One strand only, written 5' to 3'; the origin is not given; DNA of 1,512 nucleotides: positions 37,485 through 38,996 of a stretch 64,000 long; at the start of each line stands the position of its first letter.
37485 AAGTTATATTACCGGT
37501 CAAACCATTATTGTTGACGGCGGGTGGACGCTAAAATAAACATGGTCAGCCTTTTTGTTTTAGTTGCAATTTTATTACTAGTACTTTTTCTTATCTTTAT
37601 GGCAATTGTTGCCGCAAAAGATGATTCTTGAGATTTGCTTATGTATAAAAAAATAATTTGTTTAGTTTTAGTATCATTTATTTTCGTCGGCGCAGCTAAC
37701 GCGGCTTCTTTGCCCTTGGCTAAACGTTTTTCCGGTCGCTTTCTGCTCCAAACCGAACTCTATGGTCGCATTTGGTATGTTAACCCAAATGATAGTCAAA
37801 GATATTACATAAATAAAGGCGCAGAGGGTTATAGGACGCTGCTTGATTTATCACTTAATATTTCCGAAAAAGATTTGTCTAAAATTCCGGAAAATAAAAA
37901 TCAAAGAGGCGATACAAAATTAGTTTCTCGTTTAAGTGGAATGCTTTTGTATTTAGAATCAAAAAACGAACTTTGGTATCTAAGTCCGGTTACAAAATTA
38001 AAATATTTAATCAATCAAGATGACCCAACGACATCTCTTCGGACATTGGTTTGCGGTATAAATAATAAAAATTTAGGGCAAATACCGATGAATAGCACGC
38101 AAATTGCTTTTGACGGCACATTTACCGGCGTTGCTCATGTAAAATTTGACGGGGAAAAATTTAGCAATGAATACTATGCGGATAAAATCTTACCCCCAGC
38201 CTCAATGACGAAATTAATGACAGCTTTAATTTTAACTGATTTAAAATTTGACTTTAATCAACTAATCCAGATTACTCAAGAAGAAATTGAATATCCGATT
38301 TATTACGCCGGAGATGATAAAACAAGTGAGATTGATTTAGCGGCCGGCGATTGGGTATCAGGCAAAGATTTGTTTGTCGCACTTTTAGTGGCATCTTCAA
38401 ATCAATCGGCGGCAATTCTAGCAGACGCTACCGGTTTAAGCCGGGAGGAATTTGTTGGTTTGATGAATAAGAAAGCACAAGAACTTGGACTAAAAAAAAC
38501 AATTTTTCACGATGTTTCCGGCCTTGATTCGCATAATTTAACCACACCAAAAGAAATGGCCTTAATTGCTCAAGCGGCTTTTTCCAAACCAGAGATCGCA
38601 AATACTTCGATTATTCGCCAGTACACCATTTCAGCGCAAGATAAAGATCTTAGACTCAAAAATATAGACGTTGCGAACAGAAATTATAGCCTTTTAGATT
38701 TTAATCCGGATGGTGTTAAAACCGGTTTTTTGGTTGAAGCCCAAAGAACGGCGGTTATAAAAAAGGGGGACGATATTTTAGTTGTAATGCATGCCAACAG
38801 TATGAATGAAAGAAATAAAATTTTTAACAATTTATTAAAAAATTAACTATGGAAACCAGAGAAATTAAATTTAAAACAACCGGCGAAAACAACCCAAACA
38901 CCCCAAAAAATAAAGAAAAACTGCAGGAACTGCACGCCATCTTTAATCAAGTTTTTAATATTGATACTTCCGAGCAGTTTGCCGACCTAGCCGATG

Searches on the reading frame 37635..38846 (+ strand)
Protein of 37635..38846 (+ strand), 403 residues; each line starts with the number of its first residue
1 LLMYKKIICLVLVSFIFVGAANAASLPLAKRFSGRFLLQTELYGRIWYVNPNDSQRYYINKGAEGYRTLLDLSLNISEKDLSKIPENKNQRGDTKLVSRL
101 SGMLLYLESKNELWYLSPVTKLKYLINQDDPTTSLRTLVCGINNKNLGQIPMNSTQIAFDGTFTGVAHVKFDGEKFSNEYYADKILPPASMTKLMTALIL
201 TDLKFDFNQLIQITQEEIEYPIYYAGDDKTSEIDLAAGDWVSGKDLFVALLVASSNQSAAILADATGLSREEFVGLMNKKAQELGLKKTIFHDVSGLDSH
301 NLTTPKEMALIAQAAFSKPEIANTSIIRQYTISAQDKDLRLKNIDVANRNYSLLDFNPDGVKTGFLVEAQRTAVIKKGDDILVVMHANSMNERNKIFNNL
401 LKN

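Call 54: search_protein_families(library=pfam, proteins=[window:37635-38846:+], max_evalue=0.00001)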
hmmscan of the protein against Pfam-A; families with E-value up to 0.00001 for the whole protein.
window:37635-38846:+ (403 aa): 1 family
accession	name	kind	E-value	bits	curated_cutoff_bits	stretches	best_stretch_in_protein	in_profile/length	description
PF00768.25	Peptidase_S11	-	4.4e-34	118.4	27.6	1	182-388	31-238/239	D-alanyl-D-alanine carboxypeptidase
